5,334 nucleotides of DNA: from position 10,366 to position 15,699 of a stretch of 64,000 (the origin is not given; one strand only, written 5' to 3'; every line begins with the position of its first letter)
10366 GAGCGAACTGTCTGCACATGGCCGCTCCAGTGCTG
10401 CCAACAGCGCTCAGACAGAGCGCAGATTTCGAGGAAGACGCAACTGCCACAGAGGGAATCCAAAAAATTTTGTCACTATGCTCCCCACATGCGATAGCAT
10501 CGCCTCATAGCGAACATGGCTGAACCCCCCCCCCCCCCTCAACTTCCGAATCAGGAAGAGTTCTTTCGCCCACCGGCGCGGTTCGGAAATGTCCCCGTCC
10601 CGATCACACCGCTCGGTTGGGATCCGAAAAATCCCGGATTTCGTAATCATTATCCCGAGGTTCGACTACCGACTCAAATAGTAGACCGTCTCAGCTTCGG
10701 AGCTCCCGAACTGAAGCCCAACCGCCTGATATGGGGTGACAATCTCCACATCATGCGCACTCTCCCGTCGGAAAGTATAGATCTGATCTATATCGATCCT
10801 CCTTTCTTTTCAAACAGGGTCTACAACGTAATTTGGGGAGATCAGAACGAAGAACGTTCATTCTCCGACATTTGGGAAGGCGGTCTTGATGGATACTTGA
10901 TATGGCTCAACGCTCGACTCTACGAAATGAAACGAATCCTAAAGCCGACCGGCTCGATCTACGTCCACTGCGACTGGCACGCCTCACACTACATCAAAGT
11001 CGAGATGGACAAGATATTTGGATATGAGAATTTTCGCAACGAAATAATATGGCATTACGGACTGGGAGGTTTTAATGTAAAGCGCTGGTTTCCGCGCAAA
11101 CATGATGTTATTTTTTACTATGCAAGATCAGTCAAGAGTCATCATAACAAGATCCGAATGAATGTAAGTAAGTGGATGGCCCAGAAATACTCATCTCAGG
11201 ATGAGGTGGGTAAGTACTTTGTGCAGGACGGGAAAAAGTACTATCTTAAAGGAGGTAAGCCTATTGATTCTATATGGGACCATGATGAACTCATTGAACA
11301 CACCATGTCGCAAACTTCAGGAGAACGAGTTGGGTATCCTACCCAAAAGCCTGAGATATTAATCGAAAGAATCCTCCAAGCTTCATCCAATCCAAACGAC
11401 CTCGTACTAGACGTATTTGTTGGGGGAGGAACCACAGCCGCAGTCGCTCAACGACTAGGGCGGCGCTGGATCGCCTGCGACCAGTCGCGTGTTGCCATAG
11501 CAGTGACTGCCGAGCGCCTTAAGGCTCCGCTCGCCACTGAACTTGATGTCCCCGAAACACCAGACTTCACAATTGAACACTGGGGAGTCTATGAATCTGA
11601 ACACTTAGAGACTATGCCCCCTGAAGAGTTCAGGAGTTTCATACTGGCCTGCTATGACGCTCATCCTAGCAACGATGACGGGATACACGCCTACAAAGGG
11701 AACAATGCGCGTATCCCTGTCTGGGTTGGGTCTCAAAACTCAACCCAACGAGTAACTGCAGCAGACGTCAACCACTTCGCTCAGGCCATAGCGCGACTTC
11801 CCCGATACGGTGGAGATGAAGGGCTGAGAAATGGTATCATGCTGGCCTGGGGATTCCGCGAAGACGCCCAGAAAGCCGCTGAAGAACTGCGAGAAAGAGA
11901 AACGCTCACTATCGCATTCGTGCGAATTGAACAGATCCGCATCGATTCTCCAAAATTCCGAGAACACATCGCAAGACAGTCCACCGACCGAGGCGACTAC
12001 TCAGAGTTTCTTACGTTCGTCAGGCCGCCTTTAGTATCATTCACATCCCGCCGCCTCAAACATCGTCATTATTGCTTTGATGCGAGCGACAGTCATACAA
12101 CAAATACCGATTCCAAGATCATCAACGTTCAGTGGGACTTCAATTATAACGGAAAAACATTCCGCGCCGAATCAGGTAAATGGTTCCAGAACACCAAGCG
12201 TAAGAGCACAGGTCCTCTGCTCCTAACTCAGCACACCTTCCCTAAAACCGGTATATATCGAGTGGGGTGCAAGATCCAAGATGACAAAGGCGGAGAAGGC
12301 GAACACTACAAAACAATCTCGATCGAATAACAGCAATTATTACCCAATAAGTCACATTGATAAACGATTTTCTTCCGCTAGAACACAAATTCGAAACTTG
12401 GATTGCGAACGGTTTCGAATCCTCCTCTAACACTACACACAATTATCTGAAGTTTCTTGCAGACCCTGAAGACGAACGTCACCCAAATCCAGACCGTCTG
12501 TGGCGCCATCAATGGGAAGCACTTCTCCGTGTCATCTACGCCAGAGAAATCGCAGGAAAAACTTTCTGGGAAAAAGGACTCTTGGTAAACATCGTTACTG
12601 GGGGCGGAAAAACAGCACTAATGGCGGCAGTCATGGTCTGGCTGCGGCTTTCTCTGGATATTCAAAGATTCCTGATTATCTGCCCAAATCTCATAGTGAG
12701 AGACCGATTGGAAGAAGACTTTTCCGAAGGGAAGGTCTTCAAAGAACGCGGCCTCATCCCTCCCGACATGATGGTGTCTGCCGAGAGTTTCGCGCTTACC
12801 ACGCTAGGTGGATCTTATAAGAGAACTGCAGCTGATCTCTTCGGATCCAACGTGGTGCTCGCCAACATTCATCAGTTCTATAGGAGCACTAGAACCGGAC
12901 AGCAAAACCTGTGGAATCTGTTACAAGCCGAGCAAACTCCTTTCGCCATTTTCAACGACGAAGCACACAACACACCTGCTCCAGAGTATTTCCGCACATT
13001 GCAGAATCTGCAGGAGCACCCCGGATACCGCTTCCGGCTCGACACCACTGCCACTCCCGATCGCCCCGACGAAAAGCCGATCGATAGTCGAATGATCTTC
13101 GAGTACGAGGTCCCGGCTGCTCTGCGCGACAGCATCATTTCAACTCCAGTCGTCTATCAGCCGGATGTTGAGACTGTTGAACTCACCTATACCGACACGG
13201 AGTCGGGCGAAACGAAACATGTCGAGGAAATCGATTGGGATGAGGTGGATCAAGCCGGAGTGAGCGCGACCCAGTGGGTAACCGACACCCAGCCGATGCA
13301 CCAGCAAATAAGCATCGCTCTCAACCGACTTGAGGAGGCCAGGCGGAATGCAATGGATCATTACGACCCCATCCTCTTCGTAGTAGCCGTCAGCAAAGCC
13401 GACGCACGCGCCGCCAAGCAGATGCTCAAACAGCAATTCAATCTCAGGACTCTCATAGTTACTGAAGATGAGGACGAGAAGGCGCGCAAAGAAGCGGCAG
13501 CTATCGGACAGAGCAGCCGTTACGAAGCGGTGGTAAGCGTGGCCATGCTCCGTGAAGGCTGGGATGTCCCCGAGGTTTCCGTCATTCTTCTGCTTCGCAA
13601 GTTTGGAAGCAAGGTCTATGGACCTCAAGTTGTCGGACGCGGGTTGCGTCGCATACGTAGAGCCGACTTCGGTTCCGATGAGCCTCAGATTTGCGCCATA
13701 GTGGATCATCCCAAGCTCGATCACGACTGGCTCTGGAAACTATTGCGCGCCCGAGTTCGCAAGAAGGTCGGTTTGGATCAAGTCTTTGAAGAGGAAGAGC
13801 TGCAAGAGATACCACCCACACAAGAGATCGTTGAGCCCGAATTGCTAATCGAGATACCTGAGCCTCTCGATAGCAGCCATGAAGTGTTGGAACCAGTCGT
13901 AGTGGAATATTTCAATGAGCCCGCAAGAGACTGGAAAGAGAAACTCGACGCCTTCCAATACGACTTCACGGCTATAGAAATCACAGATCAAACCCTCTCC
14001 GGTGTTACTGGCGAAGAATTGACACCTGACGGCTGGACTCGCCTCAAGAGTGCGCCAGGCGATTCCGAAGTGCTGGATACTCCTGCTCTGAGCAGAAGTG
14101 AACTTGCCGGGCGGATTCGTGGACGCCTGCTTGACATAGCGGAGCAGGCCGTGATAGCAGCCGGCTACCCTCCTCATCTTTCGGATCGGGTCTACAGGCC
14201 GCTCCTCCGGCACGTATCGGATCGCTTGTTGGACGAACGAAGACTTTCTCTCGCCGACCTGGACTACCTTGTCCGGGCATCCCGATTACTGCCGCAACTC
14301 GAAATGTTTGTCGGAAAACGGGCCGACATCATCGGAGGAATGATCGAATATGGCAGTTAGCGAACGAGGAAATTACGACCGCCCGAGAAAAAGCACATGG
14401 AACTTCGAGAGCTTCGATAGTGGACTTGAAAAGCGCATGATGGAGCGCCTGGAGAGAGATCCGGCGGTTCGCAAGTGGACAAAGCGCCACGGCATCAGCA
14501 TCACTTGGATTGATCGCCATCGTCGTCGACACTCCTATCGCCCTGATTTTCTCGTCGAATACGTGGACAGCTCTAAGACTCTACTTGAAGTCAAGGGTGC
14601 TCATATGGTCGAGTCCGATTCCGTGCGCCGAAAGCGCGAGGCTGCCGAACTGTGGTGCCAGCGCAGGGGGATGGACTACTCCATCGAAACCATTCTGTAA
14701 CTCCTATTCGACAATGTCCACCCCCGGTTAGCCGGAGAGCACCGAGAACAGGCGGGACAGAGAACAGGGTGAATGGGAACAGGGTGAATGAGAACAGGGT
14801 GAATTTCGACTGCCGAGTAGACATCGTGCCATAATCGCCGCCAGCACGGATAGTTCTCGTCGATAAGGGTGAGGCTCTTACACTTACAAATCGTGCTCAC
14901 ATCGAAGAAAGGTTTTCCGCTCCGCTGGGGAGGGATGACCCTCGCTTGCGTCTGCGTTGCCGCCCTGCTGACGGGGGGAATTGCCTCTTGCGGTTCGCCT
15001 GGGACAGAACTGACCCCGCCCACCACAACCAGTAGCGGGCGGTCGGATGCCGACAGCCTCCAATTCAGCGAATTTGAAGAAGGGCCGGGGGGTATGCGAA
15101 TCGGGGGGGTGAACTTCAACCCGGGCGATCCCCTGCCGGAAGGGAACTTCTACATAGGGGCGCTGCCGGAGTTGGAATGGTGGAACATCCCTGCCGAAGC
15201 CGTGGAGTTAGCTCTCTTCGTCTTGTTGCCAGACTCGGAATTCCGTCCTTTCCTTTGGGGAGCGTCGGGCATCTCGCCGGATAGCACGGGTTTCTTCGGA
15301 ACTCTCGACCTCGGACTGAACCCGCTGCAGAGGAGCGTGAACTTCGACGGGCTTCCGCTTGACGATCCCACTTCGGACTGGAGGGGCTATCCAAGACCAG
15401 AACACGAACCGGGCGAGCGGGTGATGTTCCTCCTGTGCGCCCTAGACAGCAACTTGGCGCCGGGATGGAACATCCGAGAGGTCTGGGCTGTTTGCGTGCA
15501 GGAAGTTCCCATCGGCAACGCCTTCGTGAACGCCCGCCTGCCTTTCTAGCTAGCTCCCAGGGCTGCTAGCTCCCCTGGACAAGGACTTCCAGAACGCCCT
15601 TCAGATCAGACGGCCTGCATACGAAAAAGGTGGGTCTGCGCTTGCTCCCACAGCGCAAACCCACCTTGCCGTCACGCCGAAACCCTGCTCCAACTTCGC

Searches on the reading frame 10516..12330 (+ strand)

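Call 3: search_protein_families(library=pfam, proteins=[window:10516-12330:+], max_evalue=0.01)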
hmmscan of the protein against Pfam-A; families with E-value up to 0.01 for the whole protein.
window:10516-12330:+ (604 aa): 3 families
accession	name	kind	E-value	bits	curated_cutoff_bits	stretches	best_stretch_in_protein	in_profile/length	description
PF01555.25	N6_N4_Mtase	-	2.2e-44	152.5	26.7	1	88-329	1-217/221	DNA methylase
PF18911.6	PKD_4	-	0.0016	18.9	27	0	521-596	22-77/85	PKD domain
PF00801.26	PKD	-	0.0049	17.3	23.5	1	526-598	24-76/80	PKD domain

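Call 4: search_protein_families(library=padloc, proteins=[window:10516-12330:+], max_evalue=0.01)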
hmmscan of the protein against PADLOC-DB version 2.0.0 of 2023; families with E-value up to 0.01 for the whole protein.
window:10516-12330:+ (604 aa): 60 families (the best 25 are shown)
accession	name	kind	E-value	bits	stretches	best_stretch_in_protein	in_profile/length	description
PDLC03339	MTase_II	-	3.1e-63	211.9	1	69-342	4-278/399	Type II methyltransferase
PDLC03300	MTase_II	-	4.5e-56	188.1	2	120-339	79-282/302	Type II methyltransferase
PDLC03354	MTase_II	-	9.9e-44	148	2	67-235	59-238/425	Type II methyltransferase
PDLC03633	MTase_III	-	1.2e-43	147.7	1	69-451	78-465/616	Type III methyltransferase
PDLC03371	MTase_II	-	2e-40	137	1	68-337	10-254/260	Type II methyltransferase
PDLC03636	MTase_III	-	2.1e-40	137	2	66-230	44-198/575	Type III methyltransferase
PDLC03299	MTase_II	-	7.1e-40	135.3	1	69-336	15-258/296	Type II methyltransferase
PDLC03635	MTase_III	-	5.2e-36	122.6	2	67-221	217-363/708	Type III methyltransferase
PDLC03644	MTase_III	-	6.8e-34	115.5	2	64-239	34-223/542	Type III methyltransferase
PDLC03216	MTase_II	-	2.9e-32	110.1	1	65-337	8-257/364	Type II methyltransferase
PDLC03738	oMTase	-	1.6e-30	104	2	266-337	197-267/376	orphan methyltransferase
PDLC03638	MTase_III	-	2.3e-30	103.6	2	187-337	548-679/816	Type III methyltransferase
PDLC03265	MTase_II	-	1.5e-29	101.5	2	71-184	27-127/333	Type II methyltransferase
PDLC03320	MTase_II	-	3e-25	87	1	74-338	38-277/289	Type II methyltransferase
PDLC03634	MTase_III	-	4.3e-23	80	3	133-243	179-284/621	Type III methyltransferase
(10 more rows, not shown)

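Call 5: search_protein_families(library=ncbifam, proteins=[window:10516-12330:+], max_evalue=0.01)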
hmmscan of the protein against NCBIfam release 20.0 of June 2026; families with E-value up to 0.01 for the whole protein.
window:10516-12330:+ (604 aa): 5 families
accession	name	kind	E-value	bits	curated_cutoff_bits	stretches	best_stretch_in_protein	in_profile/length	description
NF008572.0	PRK11524.1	equivalog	2.8e-33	115.3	292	1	69-335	15-256/294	adenine-specific DNA-methyltransferase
NF050803.1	DnaMtaseCcrMCaul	equivalog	5e-29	101.3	830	2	267-337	180-249/350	adenine-specific DNA-methyltransferase CcrM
NF010253.0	PRK13699.1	subfamily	8.3e-13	48.5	244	2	241-323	115-193/226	DNA methyltransferase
NF011529.0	PRK14968.1-3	equivalog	0.0031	16.9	162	0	269-336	13-77/198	putative methyltransferase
NF043040.1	corrin_prot_MT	hypoth_equivalog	0.0063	16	180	0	284-338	32-87/216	corrinoid protein-associated methyltransferase CpaM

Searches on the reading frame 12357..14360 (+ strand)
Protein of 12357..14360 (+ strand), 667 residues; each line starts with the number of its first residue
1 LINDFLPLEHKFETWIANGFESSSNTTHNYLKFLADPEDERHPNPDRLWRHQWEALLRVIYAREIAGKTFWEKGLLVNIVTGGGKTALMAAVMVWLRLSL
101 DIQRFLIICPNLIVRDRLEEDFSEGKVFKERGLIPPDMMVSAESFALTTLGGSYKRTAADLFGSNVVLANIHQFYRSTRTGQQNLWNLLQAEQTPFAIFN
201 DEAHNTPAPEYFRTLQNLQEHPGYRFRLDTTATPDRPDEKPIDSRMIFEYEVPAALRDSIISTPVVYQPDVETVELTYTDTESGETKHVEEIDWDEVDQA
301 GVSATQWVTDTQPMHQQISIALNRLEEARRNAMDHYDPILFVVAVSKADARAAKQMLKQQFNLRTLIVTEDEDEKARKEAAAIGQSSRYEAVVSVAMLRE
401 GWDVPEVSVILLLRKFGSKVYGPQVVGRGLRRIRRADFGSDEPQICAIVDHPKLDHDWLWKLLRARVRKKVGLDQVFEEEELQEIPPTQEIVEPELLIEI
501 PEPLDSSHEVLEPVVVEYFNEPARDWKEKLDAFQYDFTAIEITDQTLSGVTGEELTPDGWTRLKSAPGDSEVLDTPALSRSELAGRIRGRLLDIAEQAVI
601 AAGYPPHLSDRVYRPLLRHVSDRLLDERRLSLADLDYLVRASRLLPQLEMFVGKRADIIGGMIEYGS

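Call 3: search_protein_families(library=pfam, proteins=[window:12357-14360:+], max_evalue=0.01)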
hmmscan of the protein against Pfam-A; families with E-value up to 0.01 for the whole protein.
window:12357-14360:+ (667 aa): 3 families
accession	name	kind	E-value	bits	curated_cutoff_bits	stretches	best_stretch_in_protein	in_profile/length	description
PF04851.21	ResIII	-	1.2e-15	58.3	22.5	1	50-236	6-164/164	Type III restriction enzyme, res subunit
PF18766.7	SWI2_SNF2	-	0.00011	22.3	26.7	1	77-282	23-205/221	SWI2/SNF2 ATPase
PF00271.37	Helicase_C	-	0.0012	19.6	23.5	1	339-431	19-108/110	Helicase conserved C-terminal domain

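Call 4: search_protein_families(library=padloc, proteins=[window:12357-14360:+], max_evalue=0.01)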
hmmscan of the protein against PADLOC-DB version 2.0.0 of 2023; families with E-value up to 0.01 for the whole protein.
window:12357-14360:+ (667 aa): 13 families
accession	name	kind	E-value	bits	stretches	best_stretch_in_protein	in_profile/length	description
PDLC02707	PbeA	-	4.7e-11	40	1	76-413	272-598/672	PbeA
PDLC03648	REase_III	-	1.7e-08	31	1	198-454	136-376/871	Type III restriction enzyme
PDLC02704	PbeA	-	9.9e-08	28.9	1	182-413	371-612/682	PbeA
PDLC03658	mREase_IV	-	3.4e-07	26.4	1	362-434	475-547/953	Type IV methyl-directed restriction enzyme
PDLC03649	REase_III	-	4.3e-07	26.2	1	394-431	500-537/973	Type III restriction enzyme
PDLC03659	mREase_IV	-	1.3e-06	24.6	1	344-433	466-554/945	Type IV methyl-directed restriction enzyme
PDLC03647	REase_III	-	3.7e-05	20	1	392-431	510-549/989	Type III restriction enzyme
PDLC03651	REase_III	-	7.5e-05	18.9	1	61-122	57-118/873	Type III restriction enzyme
PDLC03042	REase_I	-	0.00014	17.3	1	351-433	745-831/1170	Type I restriction enzyme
PDLC02703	PbeA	-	0.0014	15.3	0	186-237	358-407/626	PbeA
PDLC03653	REase_III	-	0.0016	14.6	1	367-433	406-470/883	Type III restriction enzyme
PDLC03047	REase_I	-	0.0022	13.8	1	389-441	660-711/1107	Type I restriction enzyme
PDLC03650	REase_III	-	0.004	13.6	0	389-432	378-421/898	Type III restriction enzyme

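Call 5: search_protein_families(library=ncbifam, proteins=[window:12357-14360:+], max_evalue=0.01)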
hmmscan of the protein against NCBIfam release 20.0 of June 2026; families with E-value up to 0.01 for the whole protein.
window:12357-14360:+ (667 aa): 8 families
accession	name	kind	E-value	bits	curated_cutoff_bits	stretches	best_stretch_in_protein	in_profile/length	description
NF046055.1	restr_BPTD_3080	equivalog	2.5e-23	82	800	2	351-433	545-618/970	BPTD_3080 family restriction endonuclease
NF053632.1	heli_RadD_YejH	equivalog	1.9e-07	29.8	720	1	286-434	201-344/573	DNA repair helicase RadD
NF012027.0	PRK15483.1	equivalog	9.5e-07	27.1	564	1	397-431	510-544/986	type III restriction-modification system endonuclease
TIGR04095.1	dnd_restrict_1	equivalog_domain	2.1e-06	27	600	1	78-452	30-399/451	DNA phosphorothioation system restriction enzyme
NF003673.1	PRK05298.1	equivalog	0.00026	19.5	743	1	339-413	445-518/653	excinuclease ABC subunit UvrB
NF008521.0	PRK11448.1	equivalog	0.0015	16.6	729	1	389-433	757-801/1123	type I restriction-modification system endonuclease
TIGR00631.1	uvrb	equivalog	0.0016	16.8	750.1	1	342-413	448-518/658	excinuclease ABC subunit UvrB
NF046051.1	restrict_EcoAI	equivalog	0.0044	15.5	550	0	75-431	180-513/768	EcoAI/FtnUII family type I restriction enzme subunit R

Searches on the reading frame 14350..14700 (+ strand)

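Call 3: search_protein_families(library=pfam, proteins=[window:14350-14700:+], max_evalue=0.01)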
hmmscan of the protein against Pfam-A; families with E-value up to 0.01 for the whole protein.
window:14350-14700:+ (116 aa): 3 families
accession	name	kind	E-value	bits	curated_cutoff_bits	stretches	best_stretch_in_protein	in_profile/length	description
PF08722.17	Tn7_TnsA-like_N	-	2e-10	41.5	26.5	1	37-112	1-82/85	TnsA-like endonuclease N terminal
PF05367.17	Phage_endo_I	-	0.0025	17.9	29.1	1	14-88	7-73/149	Phage endonuclease I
PF19778.5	RE_endonuc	-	0.0085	16.4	23.4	0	14-105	2-91/108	Endonuclease domain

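Call 4: search_protein_families(library=padloc, proteins=[window:14350-14700:+], max_evalue=0.01)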
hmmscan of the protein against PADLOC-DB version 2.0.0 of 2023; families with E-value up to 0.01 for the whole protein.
window:14350-14700:+ (116 aa): 1 family
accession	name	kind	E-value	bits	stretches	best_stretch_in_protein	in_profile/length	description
PDLC03648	REase_III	-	1.5e-06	24.6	1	15-104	739-826/871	Type III restriction enzyme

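Call 5: search_protein_families(library=ncbifam, proteins=[window:14350-14700:+], max_evalue=0.01)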
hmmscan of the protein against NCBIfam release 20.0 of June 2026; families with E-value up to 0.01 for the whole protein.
window:14350-14700:+ (116 aa): 3 families
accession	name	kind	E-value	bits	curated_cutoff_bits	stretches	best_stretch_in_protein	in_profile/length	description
NF046055.1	restr_BPTD_3080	equivalog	1.8e-10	39.4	800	1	13-104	849-940/970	BPTD_3080 family restriction endonuclease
NF033179.1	TnsA_like_Actin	subfamily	9.7e-09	35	110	1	22-112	42-129/212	TnsA-like heteromeric transposase endonuclease subunit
NF038001.1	HYExAFE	subfamily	0.0016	18.3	60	1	37-105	7-78/166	HYExAFE family protein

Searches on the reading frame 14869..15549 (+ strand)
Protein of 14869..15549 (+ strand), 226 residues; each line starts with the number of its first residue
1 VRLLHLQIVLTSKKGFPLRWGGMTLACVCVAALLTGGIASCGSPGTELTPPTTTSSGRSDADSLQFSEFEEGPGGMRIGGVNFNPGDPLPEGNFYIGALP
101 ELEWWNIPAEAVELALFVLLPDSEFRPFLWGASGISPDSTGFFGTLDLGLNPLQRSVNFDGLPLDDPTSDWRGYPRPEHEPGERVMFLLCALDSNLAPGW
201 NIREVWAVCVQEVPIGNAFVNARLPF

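Call 3: search_protein_families(library=pfam, proteins=[window:14869-15549:+], max_evalue=0.01)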
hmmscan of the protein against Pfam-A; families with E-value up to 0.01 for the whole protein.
window:14869-15549:+ (226 aa): 0 families

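Call 4: search_protein_families(library=padloc, proteins=[window:14869-15549:+], max_evalue=0.01)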
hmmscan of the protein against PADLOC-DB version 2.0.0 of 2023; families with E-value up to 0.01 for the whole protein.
window:14869-15549:+ (226 aa): 0 families

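Call 5: search_protein_families(library=ncbifam, proteins=[window:14869-15549:+], max_evalue=0.01)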
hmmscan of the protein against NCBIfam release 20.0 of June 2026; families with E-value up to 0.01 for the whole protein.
window:14869-15549:+ (226 aa): 0 families

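Call 71: search_protein_families(library=pfam, proteins=[window:14869-15549:+], max_evalue=1)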
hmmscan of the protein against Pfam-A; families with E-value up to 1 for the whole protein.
window:14869-15549:+ (226 aa): 1 family
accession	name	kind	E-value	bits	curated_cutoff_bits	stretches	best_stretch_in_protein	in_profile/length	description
PF01161.25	PBP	-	0.022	15.5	24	1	100-201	15-111/135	Phosphatidylethanolamine-binding protein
